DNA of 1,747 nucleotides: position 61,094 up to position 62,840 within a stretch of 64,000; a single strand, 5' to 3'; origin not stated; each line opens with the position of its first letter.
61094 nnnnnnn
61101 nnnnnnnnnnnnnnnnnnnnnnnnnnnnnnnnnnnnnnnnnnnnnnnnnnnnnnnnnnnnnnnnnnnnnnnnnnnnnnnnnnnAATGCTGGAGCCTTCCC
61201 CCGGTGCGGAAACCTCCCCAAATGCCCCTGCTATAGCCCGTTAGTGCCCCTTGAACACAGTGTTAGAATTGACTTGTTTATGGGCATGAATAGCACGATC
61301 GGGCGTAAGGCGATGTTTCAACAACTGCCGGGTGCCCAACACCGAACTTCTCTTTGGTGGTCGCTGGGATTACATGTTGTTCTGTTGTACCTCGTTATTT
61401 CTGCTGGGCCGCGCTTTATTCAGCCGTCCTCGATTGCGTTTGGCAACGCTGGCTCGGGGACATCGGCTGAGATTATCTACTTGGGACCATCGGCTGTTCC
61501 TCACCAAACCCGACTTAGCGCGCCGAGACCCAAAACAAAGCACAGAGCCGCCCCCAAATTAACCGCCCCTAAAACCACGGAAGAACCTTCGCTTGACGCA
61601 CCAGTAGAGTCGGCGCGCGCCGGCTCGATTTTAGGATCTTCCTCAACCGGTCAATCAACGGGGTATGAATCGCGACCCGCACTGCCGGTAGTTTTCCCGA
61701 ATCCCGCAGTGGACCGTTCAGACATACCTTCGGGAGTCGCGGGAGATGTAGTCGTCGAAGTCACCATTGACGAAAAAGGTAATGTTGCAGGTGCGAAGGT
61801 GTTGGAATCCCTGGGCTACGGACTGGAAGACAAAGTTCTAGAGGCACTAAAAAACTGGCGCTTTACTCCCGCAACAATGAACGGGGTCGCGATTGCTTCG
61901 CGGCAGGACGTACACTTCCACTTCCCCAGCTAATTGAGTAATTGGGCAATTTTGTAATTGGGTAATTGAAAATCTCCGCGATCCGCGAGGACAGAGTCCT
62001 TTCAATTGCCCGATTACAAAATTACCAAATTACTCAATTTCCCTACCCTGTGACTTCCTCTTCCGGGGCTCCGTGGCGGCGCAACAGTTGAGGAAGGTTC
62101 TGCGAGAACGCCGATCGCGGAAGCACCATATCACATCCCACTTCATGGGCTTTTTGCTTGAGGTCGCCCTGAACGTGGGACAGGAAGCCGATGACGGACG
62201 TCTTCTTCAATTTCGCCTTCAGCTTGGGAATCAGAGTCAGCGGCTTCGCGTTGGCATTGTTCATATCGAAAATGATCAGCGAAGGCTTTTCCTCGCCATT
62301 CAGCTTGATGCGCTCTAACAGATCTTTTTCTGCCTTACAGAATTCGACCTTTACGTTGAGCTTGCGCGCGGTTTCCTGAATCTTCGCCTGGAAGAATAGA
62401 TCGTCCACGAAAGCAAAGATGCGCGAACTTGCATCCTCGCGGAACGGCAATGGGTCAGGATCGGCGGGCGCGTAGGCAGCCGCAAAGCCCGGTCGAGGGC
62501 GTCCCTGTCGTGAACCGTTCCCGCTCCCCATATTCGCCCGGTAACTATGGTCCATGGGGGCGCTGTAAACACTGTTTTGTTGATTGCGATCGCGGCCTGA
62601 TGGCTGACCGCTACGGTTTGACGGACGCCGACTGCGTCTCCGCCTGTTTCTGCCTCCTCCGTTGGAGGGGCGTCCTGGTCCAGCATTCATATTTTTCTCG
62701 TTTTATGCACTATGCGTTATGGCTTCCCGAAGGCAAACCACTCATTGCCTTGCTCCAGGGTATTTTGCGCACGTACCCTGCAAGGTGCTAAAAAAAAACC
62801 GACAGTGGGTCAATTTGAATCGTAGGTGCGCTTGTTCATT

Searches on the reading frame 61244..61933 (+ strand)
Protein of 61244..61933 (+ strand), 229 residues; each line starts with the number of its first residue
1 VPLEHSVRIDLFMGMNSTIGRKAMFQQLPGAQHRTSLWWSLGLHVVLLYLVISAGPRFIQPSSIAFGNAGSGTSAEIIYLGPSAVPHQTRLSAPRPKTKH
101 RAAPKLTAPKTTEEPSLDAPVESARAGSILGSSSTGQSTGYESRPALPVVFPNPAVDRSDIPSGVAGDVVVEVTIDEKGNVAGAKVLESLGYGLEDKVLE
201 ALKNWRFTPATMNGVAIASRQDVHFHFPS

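Call 59: search_protein_families(library=pfam, proteins=[window:61244-61933:+], max_evalue=0.01)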
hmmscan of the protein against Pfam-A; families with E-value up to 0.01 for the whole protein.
window:61244-61933:+ (229 aa): 1 family
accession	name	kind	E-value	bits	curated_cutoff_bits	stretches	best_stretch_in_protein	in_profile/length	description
PF03544.19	TonB_C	-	6.9e-14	52.5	24.6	1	164-227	13-77/79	Gram-negative bacterial TonB protein C-terminal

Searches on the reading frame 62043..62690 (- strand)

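Call 59: search_protein_families(library=pfam, proteins=[window:62043-62690:-], max_evalue=0.01)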
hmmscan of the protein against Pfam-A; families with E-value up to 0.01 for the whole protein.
window:62043-62690:- (215 aa): 1 family
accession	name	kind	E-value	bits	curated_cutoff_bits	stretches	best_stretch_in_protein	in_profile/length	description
PF00072.30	Response_reg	-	0.00084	19.9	30.2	1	96-199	6-106/111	Response regulator receiver domain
